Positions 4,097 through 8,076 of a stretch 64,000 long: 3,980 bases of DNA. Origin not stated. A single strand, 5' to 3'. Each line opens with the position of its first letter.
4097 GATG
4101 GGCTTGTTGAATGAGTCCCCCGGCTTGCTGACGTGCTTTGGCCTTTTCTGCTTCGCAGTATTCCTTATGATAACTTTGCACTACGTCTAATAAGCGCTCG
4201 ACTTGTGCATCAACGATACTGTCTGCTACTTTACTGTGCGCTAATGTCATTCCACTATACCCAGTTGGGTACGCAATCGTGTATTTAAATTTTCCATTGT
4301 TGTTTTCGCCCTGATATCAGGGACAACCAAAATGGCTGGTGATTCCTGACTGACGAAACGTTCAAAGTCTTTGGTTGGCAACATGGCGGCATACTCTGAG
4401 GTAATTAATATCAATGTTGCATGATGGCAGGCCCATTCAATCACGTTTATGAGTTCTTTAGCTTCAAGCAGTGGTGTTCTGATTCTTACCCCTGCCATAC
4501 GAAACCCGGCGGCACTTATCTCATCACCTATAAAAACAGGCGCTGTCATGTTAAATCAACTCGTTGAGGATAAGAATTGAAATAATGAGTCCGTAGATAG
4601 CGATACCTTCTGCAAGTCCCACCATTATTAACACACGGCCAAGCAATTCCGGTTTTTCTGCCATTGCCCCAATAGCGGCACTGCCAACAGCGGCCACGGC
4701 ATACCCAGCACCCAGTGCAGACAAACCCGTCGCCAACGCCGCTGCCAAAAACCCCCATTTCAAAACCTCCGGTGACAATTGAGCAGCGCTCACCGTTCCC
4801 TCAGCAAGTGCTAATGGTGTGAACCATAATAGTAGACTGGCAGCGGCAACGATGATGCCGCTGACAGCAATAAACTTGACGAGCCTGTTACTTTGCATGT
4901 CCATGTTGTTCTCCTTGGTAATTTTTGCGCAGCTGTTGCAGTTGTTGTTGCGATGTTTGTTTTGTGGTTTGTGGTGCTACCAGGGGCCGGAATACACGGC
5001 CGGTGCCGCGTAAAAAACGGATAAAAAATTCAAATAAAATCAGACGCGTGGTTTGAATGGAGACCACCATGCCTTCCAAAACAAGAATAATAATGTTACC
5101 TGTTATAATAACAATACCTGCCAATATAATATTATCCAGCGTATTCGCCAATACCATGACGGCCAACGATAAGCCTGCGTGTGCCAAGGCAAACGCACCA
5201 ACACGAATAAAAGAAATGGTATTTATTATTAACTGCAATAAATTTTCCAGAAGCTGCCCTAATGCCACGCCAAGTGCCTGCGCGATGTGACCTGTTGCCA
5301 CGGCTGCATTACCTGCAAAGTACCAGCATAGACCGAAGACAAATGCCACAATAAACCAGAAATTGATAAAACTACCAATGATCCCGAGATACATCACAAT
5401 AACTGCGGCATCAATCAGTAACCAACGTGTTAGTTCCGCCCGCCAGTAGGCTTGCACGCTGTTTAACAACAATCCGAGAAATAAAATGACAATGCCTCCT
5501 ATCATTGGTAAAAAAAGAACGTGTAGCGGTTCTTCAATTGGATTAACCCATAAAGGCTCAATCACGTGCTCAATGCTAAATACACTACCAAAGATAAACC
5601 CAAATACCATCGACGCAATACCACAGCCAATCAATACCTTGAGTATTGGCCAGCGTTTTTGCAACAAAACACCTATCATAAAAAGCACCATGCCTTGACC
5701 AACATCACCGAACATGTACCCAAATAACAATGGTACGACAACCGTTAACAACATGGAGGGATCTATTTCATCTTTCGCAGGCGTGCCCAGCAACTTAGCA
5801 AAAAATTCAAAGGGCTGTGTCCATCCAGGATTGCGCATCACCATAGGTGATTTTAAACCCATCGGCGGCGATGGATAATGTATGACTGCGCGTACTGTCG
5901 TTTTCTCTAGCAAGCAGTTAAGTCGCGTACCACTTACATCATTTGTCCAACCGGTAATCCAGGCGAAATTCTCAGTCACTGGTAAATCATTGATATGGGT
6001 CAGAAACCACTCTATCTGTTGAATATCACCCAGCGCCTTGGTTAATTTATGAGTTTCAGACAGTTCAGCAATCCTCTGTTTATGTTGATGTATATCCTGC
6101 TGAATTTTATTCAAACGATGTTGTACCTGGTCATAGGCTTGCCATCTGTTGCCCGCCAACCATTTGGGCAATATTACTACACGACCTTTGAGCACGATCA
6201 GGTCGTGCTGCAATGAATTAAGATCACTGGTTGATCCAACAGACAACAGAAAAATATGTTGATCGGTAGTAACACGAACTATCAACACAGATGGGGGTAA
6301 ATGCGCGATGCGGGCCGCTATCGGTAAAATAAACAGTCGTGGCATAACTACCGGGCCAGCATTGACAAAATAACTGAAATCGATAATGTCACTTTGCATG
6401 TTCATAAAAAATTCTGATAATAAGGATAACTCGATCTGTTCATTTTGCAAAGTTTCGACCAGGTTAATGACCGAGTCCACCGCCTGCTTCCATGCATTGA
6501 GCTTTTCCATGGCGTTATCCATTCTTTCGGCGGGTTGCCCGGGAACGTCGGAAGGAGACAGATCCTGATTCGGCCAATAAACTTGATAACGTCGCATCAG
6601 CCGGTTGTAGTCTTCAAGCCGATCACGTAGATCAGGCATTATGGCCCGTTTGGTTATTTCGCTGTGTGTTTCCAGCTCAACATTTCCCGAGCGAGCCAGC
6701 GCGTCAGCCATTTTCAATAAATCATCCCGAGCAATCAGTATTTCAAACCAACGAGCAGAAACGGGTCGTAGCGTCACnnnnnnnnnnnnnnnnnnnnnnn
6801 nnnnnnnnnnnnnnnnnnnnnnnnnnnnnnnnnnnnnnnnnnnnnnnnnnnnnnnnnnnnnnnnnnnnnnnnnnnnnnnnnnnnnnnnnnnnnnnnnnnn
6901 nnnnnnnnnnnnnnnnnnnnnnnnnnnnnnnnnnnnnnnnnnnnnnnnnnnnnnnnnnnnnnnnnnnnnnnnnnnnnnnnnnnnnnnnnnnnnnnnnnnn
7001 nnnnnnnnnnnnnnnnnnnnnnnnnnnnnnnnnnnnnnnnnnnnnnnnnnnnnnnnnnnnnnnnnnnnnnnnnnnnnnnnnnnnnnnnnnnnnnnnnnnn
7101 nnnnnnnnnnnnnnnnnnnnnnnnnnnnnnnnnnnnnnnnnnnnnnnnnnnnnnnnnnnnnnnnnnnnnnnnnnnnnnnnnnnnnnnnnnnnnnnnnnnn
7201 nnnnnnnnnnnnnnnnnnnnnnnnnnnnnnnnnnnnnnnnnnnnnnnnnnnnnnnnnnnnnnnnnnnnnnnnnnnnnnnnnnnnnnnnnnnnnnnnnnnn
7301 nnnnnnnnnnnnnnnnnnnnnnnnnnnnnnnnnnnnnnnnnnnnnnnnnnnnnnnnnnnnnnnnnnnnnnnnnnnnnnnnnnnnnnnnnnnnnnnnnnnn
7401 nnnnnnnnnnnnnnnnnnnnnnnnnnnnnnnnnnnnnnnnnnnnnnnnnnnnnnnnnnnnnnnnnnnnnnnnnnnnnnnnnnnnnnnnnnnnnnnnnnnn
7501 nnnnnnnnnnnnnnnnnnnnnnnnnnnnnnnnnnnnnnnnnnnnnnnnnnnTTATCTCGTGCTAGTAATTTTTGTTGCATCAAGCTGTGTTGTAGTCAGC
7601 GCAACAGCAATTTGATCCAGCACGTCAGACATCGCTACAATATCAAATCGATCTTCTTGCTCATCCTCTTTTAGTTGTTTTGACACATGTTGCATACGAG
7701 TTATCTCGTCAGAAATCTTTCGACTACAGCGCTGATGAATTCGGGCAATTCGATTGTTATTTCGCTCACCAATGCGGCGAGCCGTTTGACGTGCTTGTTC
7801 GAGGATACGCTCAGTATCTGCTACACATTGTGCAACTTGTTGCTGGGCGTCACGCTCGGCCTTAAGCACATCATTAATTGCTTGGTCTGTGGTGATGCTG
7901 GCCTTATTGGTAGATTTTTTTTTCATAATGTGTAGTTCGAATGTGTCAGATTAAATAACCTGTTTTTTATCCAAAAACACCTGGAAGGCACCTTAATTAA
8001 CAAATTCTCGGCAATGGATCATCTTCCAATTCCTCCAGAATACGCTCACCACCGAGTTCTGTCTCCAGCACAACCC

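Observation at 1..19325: Same-strand supercluster: group-3b [NiFe] hydrogenase, hypCABDFE, and a complete V/A-type ATPase, with only 70 nt between hypE and the first ATPase gene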

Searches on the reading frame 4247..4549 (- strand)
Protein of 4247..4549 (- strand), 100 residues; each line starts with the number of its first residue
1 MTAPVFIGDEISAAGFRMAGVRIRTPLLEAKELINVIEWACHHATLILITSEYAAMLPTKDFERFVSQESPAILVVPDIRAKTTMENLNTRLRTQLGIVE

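Call 5: search_protein_families(library=pfam, proteins=[window:4247-4549:-], max_evalue=0.01)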
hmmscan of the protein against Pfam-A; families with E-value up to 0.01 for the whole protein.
window:4247-4549:- (100 aa): 1 family
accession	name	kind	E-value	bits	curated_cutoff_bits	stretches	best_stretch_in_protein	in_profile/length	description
PF01990.22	ATP-synt_F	-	4e-09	37.1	23.5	1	6-86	3-83/91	ATP synthase (F/14-kDa) subunit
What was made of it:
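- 4247..4549 (-): subunit F. Pfam ATP-synt_F (call 5).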

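Call 9: search_protein_families(library=ncbifam, proteins=[window:4247-4549:-], max_evalue=0.01)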
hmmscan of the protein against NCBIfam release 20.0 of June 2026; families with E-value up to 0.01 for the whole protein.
window:4247-4549:- (100 aa): 2 families
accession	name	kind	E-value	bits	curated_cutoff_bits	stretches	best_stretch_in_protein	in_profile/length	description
NF002384.0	PRK01395.1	equivalog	7.2e-05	22.9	114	1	7-84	9-85/104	V-type ATP synthase subunit F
NF003047.0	PRK03957.1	equivalog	0.00017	21.9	101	1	6-97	5-95/100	V-type ATP synthase subunit F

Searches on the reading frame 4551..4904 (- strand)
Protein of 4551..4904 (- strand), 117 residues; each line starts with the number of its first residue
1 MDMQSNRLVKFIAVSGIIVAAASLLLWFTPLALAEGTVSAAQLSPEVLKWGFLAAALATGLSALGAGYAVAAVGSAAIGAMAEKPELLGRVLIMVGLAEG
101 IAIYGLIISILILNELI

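Call 5: search_protein_families(library=pfam, proteins=[window:4551-4904:-], max_evalue=0.01)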
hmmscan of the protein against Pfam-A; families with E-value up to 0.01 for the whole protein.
window:4551-4904:- (117 aa): 1 family
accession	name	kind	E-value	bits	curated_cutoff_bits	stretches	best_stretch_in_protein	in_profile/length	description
PF00137.26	ATP-synt_C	-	2.5e-18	66.5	24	1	53-112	1-60/60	ATP synthase subunit C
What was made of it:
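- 4551..4904 (-): subunit K (c): signal-like N-terminal segment plus a single hairpin, with the carboxylate in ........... Pfam ATP-synt_C (call 5).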

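Call 9: search_protein_families(library=ncbifam, proteins=[window:4551-4904:-], max_evalue=0.01)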
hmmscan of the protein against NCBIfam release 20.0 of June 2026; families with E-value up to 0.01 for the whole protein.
window:4551-4904:- (117 aa): 14 families
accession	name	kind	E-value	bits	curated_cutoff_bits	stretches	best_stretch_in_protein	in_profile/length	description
NF004888.0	PRK06251.1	equivalog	5.2e-17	61.9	101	1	52-113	37-98/102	V-type ATP synthase subunit K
NF005124.0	PRK06558.1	equivalog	1.1e-09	38.3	127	1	50-116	16-82/159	V-type ATP synthase subunit K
NF004913.0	PRK06271.1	equivalog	6.1e-09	35.5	211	1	47-114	76-142/220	V-type ATP synthase subunit K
NF009999.0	PRK13471.1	equivalog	1.4e-08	34.9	124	1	52-113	17-82/85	F0F1 ATP synthase subunit C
NF005363.0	PRK06876.1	equivalog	3e-08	33.4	71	1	48-114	5-75/80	F0F1 ATP synthase subunit C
NF011483.0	PRK14893.1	equivalog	2.9e-06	27.4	188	1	54-113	14-154/162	V-type ATP synthase subunit K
NF006219.0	PRK08344.1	equivalog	6.1e-06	26.1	108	1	52-113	8-69/161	V-type ATP synthase subunit K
TIGR01100.1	V_ATP_synt_C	equivalog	9.2e-06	25.8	61.45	1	50-116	2-68/108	V-type ATPase subunit C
NF005608.0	PRK07354.1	equivalog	2.3e-05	24.9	128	1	52-113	10-75/81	F0F1 ATP synthase subunit C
NF007200.0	PRK09621.1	equivalog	3.1e-05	23.9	108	1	53-114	7-67/141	ATP synthase subunit C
TIGR01260.1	ATP_synt_c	equivalog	0.00012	22.1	43.95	1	63-113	2-56/58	ATP synthase F0 subunit C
NF009998.0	PRK13468.1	equivalog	0.0016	18.8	116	1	53-113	13-77/88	F0F1 ATP synthase subunit C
NF005174.0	PRK06649.1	equivalog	0.0037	17.3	127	1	47-111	76-140/143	V-type ATP synthase subunit K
NF005900.0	PRK07874.1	equivalog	0.0059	16.8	114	1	55-109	19-77/80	ATP synthase F0 subunit C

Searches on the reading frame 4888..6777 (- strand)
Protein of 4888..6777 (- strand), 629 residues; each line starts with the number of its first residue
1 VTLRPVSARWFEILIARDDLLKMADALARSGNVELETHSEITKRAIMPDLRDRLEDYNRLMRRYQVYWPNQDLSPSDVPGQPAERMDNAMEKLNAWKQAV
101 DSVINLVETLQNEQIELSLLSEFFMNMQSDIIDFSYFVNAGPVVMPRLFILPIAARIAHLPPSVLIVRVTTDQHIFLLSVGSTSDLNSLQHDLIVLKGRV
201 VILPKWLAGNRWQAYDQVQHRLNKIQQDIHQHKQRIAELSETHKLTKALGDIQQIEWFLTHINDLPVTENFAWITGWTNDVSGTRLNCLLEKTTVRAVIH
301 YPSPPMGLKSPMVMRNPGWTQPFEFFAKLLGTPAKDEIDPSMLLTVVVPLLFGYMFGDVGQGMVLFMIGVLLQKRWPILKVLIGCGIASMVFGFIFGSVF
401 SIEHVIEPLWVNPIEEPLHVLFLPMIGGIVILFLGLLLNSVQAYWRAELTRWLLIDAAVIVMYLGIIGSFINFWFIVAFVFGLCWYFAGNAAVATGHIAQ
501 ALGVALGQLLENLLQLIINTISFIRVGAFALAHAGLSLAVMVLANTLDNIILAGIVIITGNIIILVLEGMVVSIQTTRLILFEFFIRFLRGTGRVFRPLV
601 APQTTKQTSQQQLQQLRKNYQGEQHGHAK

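Call 5: search_protein_families(library=pfam, proteins=[window:4888-6777:-], max_evalue=0.01)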
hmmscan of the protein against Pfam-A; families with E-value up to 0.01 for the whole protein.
window:4888-6777:- (629 aa): 1 family
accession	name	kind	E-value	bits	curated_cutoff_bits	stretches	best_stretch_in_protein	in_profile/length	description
PF01496.24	V_ATPase_I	-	3.4e-17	62.1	30.7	2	211-372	244-413/815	V-type ATPase 116kDa subunit family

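Call 9: search_protein_families(library=ncbifam, proteins=[window:4888-6777:-], max_evalue=0.01)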
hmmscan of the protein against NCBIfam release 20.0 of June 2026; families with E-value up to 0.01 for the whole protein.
window:4888-6777:- (629 aa): 9 families
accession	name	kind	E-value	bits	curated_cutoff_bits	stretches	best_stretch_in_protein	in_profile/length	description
NF004434.0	PRK05771.3-3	equivalog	1.2e-43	149.6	777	2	163-419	173-447/686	V-type ATP synthase subunit I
NF004430.0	PRK05771.2-4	equivalog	1.1e-31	110.2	670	1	216-599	226-637/646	V-type ATP synthase subunit I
NF004428.0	PRK05771.2-1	equivalog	1.4e-27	96.2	766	1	213-604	246-674/680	V-type ATP synthase subunit I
NF004433.0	PRK05771.3-2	equivalog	1.1e-25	90.2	1173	2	213-373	213-375/701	V-type ATP synthase subunit I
NF004435.0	PRK05771.3-4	equivalog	2.9e-19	68.9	1410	2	465-601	550-696/701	V-type ATP synthase subunit I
NF004432.0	PRK05771.3-1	equivalog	7.6e-18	64.2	1044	1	199-375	194-370/643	V-type ATP synthase subunit I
NF004427.0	PRK05771.1-1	equivalog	1.6e-11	43.7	942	1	268-604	301-655/668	V-type ATP synthase subunit I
NF004431.0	PRK05771.2-5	equivalog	5.4e-11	41.7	851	2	216-373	182-340/649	V-type ATP synthase subunit I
NF004429.0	PRK05771.2-2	equivalog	2e-09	36.7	799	1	215-406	182-382/608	V-type ATP synthase subunit I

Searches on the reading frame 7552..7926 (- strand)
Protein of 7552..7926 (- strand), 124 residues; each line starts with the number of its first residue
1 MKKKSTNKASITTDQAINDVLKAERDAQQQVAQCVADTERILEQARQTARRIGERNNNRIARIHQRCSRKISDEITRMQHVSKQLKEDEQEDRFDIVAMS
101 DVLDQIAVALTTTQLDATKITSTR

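Call 5: search_protein_families(library=pfam, proteins=[window:7552-7926:-], max_evalue=0.01)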
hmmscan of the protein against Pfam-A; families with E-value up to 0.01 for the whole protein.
window:7552-7926:- (124 aa): 2 families
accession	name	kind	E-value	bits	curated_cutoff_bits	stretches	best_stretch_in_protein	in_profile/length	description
PF05811.18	DUF842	-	0.00063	19.9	25.1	1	23-85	38-100/131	Eukaryotic protein of unknown function (DUF842)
PF00430.23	ATP-synt_B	-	0.00084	19.9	28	1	14-90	32-108/132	ATP synthase B/B' CF(0)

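Call 9: search_protein_families(library=ncbifam, proteins=[window:7552-7926:-], max_evalue=0.01)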
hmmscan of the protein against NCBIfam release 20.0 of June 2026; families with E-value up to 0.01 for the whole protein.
window:7552-7926:- (124 aa): 3 families
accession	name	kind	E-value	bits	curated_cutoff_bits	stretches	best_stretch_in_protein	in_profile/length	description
NF005606.0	PRK07352.1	equivalog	0.0035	17.1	137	1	16-92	55-131/175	F0F1 ATP synthase subunit B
NF006256.0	PRK08404.1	equivalog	0.0036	17.4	107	1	15-58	3-46/103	V-type ATP synthase subunit H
NF006292.0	PRK08475.1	equivalog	0.0068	16.1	166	1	36-107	80-150/171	F0F1 ATP synthase subunit B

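Call 62: search_solved_structures(query=A3, max_evalue=10)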
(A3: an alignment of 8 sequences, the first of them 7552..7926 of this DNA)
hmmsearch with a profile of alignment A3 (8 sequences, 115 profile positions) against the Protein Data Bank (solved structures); distinct sequences matched with E-value up to 10: 20.
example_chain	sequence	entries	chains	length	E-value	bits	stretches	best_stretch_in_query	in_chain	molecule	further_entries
5cwb_A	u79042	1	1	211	0.013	19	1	47-112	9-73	Designed helical repeat protein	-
2k6i_A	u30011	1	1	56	0.027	17.9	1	1-52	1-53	Uncharacterized protein MJ0223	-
8cwy_A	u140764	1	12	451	0.038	17.5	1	44-112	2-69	T32-15-1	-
7mwr_B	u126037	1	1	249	0.12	15.9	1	47-112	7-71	LHD101B4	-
8cws_A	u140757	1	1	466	0.18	15.3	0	76-112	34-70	F4132-2 Chain A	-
36qu_H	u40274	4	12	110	0.42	14.1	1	15-107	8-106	V-type proton ATPase subunit G1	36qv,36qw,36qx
1joe_A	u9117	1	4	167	0.49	13.9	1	14-55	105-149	AUTOINDUCER-2 PRODUCTION PROTEIN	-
1j6w_A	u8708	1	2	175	0.54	13.8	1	14-55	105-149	AUTOINDUCER-2 PRODUCTION PROTEIN LUXS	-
5e68_A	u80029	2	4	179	0.61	13.6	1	9-56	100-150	S-ribosylhomocysteine lyase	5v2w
4uos_A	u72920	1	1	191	0.69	13.4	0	6-53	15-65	DESIGNED HELICAL BUNDLE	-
7uw9_H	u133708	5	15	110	1.2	12.6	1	16-104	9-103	V-type proton ATPase subunit G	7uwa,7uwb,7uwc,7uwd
7rpr_A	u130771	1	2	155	1.4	12.4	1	9-44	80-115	Fibronectin-binding lipoprotein FbpA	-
9o19_X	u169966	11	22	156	1.4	12.4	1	23-91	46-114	ATP synthase subunit b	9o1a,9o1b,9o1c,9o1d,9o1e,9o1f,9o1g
7uzf_M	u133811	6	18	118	1.8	12.1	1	13-51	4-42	V-type proton ATPase subunit G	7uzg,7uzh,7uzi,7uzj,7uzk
7u8o_M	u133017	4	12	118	1.8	12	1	13-51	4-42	V-type proton ATPase subunit G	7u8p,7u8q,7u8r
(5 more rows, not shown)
